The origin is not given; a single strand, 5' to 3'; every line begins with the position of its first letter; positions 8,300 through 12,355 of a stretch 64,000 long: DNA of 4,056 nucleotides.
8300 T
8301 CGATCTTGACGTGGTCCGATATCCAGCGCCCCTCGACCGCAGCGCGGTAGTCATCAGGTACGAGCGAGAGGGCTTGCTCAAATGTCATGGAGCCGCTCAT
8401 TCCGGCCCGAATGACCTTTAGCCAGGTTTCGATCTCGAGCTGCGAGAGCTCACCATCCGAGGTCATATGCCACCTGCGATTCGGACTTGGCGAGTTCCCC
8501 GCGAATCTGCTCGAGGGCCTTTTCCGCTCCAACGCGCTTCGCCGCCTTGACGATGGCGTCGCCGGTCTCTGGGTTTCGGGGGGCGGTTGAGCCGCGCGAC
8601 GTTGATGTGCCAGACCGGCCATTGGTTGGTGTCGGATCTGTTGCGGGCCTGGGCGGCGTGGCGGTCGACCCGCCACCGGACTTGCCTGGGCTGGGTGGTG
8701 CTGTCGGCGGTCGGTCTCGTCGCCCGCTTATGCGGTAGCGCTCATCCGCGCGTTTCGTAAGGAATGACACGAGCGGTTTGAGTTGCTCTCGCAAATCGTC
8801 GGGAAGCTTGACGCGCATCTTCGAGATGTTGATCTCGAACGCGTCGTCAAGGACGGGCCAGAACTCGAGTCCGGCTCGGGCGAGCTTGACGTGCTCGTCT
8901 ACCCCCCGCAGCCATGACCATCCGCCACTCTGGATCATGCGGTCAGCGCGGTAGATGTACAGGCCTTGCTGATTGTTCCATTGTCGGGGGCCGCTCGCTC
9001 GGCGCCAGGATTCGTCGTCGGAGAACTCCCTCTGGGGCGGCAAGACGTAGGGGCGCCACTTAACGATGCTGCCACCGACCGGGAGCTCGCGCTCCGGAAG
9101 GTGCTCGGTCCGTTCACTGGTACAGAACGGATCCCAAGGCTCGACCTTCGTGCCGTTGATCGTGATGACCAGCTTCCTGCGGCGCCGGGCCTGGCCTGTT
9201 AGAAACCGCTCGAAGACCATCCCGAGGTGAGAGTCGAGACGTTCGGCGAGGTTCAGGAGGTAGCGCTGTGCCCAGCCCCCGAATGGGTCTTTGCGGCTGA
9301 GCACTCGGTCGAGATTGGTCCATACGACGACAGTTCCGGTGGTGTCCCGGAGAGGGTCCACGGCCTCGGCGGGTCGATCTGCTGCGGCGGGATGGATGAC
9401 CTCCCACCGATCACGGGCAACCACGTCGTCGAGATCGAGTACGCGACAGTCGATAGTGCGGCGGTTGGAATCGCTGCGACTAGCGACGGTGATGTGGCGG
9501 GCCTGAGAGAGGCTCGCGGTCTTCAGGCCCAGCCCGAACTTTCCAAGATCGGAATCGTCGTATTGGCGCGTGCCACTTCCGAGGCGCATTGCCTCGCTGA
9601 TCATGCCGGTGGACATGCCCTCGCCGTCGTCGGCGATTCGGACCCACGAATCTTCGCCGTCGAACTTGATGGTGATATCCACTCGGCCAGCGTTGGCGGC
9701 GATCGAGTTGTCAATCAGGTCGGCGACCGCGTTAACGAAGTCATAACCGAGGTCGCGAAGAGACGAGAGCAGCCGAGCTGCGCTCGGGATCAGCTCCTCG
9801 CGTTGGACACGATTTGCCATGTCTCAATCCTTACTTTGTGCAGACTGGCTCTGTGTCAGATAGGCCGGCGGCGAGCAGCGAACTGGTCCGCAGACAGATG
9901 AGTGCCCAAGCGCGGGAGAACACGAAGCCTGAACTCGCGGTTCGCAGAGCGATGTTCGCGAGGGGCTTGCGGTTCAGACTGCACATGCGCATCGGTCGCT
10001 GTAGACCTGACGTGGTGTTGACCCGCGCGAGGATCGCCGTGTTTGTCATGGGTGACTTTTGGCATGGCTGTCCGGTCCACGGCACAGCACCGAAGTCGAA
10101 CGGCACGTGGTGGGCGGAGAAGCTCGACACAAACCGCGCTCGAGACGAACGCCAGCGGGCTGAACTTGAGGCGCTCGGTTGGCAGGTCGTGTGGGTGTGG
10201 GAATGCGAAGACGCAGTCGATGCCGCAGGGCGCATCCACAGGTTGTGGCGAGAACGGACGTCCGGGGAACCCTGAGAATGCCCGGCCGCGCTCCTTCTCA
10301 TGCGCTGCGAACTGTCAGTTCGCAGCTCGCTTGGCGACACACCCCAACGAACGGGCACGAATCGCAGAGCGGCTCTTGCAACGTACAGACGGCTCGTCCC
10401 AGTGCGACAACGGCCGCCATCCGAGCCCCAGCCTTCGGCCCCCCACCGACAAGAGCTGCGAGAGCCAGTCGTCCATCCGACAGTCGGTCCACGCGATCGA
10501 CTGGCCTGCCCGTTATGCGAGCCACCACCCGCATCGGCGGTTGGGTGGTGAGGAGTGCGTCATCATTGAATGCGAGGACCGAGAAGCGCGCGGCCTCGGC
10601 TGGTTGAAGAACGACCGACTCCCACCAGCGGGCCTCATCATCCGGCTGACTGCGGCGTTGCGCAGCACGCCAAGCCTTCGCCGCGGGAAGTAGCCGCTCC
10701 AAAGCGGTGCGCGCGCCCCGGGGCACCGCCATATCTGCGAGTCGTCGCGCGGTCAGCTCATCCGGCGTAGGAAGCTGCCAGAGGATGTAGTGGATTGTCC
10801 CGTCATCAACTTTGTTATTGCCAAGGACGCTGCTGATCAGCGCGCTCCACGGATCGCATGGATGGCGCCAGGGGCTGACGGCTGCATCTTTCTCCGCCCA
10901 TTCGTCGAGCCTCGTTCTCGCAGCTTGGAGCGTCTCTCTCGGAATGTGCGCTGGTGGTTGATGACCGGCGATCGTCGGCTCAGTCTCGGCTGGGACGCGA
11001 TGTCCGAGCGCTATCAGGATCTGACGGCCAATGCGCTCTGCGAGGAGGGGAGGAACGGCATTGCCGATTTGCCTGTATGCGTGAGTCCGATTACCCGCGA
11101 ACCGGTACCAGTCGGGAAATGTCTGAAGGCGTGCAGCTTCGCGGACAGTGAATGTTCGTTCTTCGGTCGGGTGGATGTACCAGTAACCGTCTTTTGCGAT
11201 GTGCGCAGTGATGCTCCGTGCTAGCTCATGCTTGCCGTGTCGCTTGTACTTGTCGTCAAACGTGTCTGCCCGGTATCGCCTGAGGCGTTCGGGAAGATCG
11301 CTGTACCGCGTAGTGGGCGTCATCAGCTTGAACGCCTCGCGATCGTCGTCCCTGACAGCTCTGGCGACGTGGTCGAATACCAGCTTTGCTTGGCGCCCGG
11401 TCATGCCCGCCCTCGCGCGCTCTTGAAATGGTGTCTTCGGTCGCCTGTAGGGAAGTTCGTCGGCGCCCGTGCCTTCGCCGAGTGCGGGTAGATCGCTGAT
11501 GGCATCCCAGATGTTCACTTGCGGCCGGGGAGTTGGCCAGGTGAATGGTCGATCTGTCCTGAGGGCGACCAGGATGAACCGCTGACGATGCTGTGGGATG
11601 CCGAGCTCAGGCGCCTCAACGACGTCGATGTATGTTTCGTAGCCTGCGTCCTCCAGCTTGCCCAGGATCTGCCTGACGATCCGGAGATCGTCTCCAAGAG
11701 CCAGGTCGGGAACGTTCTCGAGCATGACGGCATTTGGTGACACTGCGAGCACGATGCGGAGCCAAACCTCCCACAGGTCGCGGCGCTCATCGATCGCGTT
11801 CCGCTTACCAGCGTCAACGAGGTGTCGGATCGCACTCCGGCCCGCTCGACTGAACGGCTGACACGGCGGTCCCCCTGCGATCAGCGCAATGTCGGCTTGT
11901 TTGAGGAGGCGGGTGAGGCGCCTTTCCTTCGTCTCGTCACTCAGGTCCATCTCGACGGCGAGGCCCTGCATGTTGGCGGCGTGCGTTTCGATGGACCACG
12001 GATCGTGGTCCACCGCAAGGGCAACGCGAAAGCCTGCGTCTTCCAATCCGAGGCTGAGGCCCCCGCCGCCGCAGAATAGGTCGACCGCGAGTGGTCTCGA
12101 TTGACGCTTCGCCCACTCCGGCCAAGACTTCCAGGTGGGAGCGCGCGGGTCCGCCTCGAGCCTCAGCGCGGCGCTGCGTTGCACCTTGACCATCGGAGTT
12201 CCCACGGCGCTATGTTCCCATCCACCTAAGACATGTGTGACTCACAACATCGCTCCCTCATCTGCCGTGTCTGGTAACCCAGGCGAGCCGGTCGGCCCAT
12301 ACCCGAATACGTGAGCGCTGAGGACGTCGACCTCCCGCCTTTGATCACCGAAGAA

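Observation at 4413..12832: Methylation-linked MORC-like GHKL ATPase / Z1 P-loop / PD-(D/E)XK module next to dcm and vsr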

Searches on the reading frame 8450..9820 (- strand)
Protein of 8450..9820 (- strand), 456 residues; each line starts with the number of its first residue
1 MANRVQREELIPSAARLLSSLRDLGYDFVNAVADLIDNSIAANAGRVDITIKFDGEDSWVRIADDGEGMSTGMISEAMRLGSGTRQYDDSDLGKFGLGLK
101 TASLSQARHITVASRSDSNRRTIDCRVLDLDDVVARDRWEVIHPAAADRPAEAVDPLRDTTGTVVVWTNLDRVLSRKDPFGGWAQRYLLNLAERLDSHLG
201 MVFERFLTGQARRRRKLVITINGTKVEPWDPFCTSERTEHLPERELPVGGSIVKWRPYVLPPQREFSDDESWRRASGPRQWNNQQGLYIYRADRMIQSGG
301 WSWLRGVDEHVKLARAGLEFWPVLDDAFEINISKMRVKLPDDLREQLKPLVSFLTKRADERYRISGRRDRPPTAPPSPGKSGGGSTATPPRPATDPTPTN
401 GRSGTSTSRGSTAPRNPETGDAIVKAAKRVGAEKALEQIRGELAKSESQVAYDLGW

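Call 3: search_protein_families(library=pfam, proteins=[window:8450-9820:-], max_evalue=0.01)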
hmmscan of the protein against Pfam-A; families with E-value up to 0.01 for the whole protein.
window:8450-9820:- (456 aa): 2 families
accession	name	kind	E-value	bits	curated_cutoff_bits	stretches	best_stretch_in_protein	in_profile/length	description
PF13589.12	HATPase_c_3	-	1.8e-26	93.2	25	1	26-148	1-123/137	Histidine kinase-, DNA gyrase B-, and HSP90-like ATPase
PF02518.31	HATPase_c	-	3.7e-08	34.2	26.4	1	30-112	8-93/111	Histidine kinase-, DNA gyrase B-, and HSP90-like ATPase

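Call 4: search_protein_families(library=padloc, proteins=[window:8450-9820:-], max_evalue=0.01)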
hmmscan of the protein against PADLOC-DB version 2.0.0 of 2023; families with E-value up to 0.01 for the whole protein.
window:8450-9820:- (456 aa): 2 families
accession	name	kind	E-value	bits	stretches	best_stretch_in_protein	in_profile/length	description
PDLC02204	MzaB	-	2.2e-61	205.8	1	12-362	9-357/500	-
PDLC03419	REase_II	-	0.0059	13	1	24-172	21-178/695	Type II restriction enzyme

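Call 5: search_protein_families(library=ncbifam, proteins=[window:8450-9820:-], max_evalue=0.01)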
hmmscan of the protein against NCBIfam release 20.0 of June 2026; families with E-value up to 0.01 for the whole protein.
window:8450-9820:- (456 aa): 10 families
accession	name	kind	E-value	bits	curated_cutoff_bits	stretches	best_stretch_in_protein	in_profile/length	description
NF041932.1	MzaB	equivalog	4.3e-73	246.3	850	1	19-370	3-352/480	MZA anti-phage system associated ATPase MzaB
NF050001.1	restrict_BbrUII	equivalog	2.5e-08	32.9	550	1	31-176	23-173/659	BbrUII/HgiDII family restriction enzyme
TIGR00585.2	mutl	equivalog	1.6e-06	27.3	180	1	29-71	22-63/555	DNA mismatch repair endonuclease MutL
NF047352.1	P_loop_sacsin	domain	5.9e-06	26.6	50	1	32-102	4-70/80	sacsin N-terminal ATP-binding-like domain-containing protein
NF000951.0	PRK00095.2-1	equivalog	9.2e-06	24.6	391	1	30-125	27-124/559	DNA mismatch repair endonuclease MutL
NF000953.0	PRK00095.2-4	equivalog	2e-05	23.7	693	1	30-124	25-121/611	DNA mismatch repair endonuclease MutL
NF033792.0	ActS_PrrB_HisK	equivalog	0.00021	20.3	350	1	30-99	314-383/423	ActS/PrrB/RegB family redox-sensitive histidine kinase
NF000950.0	PRK00095.1-3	equivalog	0.00068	18.2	756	1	32-95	28-90/641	DNA mismatch repair endonuclease MutL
NF000952.0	PRK00095.2-2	subfamily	0.0012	17.4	840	1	32-100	27-94/623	DNA mismatch repair endonuclease MutL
NF000949.0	PRK00095.1-2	equivalog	0.0076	15.3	750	1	31-121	30-123/634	DNA mismatch repair endonuclease MutL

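Call 80: search_solved_structures(query=window:8450-9820:-, max_evalue=0.01)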
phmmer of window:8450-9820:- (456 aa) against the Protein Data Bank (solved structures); distinct sequences matched with E-value up to 0.01: 6.
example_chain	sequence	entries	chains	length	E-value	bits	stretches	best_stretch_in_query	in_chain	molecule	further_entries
9cdi_A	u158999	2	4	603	0.00088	21.4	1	29-117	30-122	ATPase MORC2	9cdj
5ofa_B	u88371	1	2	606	0.00089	21.4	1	29-117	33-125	MORC family CW-type zinc finger protein 2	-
5of9_A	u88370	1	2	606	0.00089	21.4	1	29-117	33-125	MORC family CW-type zinc finger protein 2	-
5ofb_B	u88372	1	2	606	0.003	19.6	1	29-117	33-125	MORC family CW-type zinc finger protein 2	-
7aib_C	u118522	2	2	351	0.0041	19.2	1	30-119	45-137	DNA mismatch repair protein MutL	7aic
5akb_C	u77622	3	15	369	0.0045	19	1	30-119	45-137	DNA MISMATCH REPAIR PROTEIN MUTL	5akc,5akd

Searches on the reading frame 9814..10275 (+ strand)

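Call 3: search_protein_families(library=pfam, proteins=[window:9814-10275:+], max_evalue=0.01)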
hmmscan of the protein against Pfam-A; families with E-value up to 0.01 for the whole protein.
window:9814-10275:+ (153 aa): 2 families
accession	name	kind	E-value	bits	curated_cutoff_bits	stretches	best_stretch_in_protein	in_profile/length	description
PF03852.21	Vsr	-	2e-17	63.2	27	1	27-85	11-69/74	DNA mismatch endonuclease Vsr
PF18741.7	MTES_1575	-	1.6e-05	25.3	38.2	0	104-146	52-94/96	REase_MTES_1575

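Call 4: search_protein_families(library=padloc, proteins=[window:9814-10275:+], max_evalue=0.01)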
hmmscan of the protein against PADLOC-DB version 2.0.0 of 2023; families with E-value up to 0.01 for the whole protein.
window:9814-10275:+ (153 aa): 1 family
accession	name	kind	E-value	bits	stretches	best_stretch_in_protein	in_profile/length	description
PDLC03397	Vsr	-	1.3e-14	52.6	1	27-132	12-118/156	Type II nicking endonuclease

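Call 5: search_protein_families(library=ncbifam, proteins=[window:9814-10275:+], max_evalue=0.01)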
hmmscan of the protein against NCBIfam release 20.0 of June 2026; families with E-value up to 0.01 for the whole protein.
window:9814-10275:+ (153 aa): 1 family
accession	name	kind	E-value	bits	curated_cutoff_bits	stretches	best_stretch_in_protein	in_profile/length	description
TIGR00632.1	vsr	subfamily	2.5e-34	118.1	97.85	1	22-132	7-119/119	DNA mismatch endonuclease Vsr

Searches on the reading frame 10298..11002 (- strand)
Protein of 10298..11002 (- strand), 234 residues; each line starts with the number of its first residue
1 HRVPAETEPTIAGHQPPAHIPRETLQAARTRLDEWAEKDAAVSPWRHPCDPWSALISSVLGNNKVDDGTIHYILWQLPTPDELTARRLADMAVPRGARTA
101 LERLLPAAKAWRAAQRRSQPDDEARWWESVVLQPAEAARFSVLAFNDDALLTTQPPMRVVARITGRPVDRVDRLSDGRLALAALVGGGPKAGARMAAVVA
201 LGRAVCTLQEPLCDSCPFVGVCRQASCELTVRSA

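Call 37: search_protein_families(library=pfam, proteins=[window:10298-11002:-], max_evalue=10)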
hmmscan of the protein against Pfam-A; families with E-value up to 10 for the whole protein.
window:10298-11002:- (234 aa): 1 family
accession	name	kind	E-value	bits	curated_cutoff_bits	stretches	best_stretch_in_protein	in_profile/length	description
PF12705.13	PDDEXK_1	-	7.8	6.8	22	1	94-178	53-137/247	PD-(D/E)XK nuclease superfamily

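Call 38: search_solved_structures(query=window:10298-11002:-, max_evalue=10, show_alignments=2)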
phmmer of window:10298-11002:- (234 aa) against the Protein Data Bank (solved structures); distinct sequences matched with E-value up to 10: 35.
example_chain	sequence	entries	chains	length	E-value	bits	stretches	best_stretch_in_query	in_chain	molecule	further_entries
5kn8_A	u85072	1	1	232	0.00073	22.5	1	30-224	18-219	Adenine DNA glycosylase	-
5kn9_A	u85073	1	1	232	0.0014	21.6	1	30-224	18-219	Adenine DNA glycosylase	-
7ef9_A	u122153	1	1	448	0.002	21.1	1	143-224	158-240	Adenine DNA glycosylase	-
7ef8_A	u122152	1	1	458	0.0025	20.8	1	143-224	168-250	Adenine DNA glycosylase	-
1rrq_A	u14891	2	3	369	0.0032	20.4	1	30-224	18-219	MutY | A/G-specific adenine glycosylase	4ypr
8dwd_A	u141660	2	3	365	0.004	20.1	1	32-224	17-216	Adenine DNA glycosylase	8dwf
1rrs_A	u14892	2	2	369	0.0047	19.9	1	30-224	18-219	MutY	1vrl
4yoq_A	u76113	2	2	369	0.0049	19.8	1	30-224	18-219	A/G-specific adenine glycosylase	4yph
3n5n_X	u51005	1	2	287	0.0063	19.4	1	157-224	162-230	A/G-specific adenine DNA glycosylase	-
8fay_A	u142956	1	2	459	0.007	19.3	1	157-224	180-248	Adenine DNA glycosylase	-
3g0q_A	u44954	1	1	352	0.0097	18.8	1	32-224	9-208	A/G-specific adenine glycosylase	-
8dwe_A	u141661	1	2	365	0.012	18.5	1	32-224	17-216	Adenine DNA glycosylase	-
8dvp_A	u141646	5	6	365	0.012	18.5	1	32-224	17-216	Adenine DNA glycosylase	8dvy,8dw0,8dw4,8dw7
6q0c_A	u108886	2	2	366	0.013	18.5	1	32-224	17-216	A/G-specific adenine glycosylase | Adenine DNA glycosylase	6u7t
9nzc_A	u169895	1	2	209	0.015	18.2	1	197-223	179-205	Endonuclease III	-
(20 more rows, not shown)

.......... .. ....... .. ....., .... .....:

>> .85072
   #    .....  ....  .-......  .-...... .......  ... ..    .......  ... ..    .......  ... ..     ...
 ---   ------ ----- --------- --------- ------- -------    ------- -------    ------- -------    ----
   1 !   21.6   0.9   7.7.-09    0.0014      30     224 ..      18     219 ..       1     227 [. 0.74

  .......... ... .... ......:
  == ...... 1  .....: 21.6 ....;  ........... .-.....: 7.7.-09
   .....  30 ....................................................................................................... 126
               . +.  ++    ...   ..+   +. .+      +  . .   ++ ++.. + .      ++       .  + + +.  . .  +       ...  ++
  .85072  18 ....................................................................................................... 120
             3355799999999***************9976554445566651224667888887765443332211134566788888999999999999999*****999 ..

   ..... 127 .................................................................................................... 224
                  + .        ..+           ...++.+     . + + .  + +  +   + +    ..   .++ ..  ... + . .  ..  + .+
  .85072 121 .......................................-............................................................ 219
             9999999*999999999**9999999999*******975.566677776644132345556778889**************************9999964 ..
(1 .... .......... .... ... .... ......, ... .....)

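Call 100: search_protein_representatives(protein=window:10298-11002:-)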
Query: 234 residues. Proteins with E-value up to 0.001 (for the whole library): 231; up to 1e-10: 32; up to 1e-30: 2. The best 150 are listed.
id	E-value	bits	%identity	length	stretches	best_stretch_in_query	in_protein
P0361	1.2e-68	247.7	59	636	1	13-225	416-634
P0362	2.4e-58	214.0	58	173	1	63-229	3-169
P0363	4.0e-27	111.8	36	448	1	15-224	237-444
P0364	4.8e-24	101.7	33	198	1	29-223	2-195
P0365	3.4e-23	98.9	39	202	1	29-227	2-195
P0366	1.4e-20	90.4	46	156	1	122-223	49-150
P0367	6.3e-20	88.2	31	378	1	20-226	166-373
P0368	3.6e-19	85.7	32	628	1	28-224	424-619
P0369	2.8e-17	79.6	40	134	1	91-227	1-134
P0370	9.6e-17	77.8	33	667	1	28-225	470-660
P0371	4.8e-16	75.5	36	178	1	85-223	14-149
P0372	1.7e-15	73.7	34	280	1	13-222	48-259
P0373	5.8e-15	72.0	40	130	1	107-224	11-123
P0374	7.3e-14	68.4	34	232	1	31-225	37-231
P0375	1.2e-13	67.7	43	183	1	126-226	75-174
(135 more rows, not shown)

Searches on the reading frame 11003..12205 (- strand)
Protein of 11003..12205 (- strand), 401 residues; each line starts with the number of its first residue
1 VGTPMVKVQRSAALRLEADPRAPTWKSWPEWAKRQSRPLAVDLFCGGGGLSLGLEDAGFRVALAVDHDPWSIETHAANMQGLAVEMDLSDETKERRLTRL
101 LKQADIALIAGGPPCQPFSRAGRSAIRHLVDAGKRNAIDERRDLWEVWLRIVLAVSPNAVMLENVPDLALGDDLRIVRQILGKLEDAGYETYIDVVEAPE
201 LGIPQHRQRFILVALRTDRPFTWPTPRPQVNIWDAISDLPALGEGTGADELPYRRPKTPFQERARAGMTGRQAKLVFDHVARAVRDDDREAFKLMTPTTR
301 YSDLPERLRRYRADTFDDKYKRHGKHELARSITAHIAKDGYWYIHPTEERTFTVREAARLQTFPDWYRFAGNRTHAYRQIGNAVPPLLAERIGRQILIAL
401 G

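Call 81: search_solved_structures(query=window:11003-12205:-, max_evalue=1e-10)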
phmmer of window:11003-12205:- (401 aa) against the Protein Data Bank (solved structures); distinct sequences matched with E-value up to 1e-10: 43.
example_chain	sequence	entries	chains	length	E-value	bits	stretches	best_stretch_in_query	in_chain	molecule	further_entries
3g7u_A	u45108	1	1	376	2.9e-29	105.8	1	40-393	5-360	Cytosine-specific methyltransferase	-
5guv_A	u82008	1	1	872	8.9e-25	91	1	343-399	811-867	DNA (cytosine-5)-methyltransferase 1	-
6x9i_A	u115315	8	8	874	4.1e-24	88.8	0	343-398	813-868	DNA (cytosine-5)-methyltransferase 1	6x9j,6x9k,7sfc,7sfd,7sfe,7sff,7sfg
9v36_A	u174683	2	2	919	4.4e-24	88.7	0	343-398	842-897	DNA (cytosine-5)-methyltransferase 1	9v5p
3pta_A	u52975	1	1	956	4.5e-24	88.7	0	343-398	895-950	DNA (cytosine-5)-methyltransferase 1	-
3swr_A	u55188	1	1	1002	5.4e-24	88.4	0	343-398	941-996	DNA (cytosine-5)-methyltransferase 1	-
4yoc_A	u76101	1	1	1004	5.4e-24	88.4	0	343-398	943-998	DNA (cytosine-5)-methyltransferase 1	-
3pt9_A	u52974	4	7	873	1.1e-23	87.4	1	343-399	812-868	DNA (cytosine-5)-methyltransferase 1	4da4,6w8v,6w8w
9z07_A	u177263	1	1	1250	1.3e-23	87.2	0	343-398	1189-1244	DNA (cytosine-5)-methyltransferase 1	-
4wxx_A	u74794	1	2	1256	1.3e-23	87.1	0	343-398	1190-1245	DNA (cytosine-5)-methyltransferase 1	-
7xi9_A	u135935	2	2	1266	1.4e-23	87.1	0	343-398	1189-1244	DNA (cytosine-5)-methyltransferase 1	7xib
8xqc_A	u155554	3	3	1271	1.4e-23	87.1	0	343-398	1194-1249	DNA (cytosine-5)-methyltransferase 1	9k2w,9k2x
9mys_A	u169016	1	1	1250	1.4e-23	87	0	343-398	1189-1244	DNA (cytosine-5)-methyltransferase 1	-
3pt6_A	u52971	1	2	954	1.6e-23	86.9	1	343-399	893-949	DNA (cytosine-5)-methyltransferase 1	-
5gut_A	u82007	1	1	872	1.7e-23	86.8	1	343-399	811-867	DNA (cytosine-5)-methyltransferase 1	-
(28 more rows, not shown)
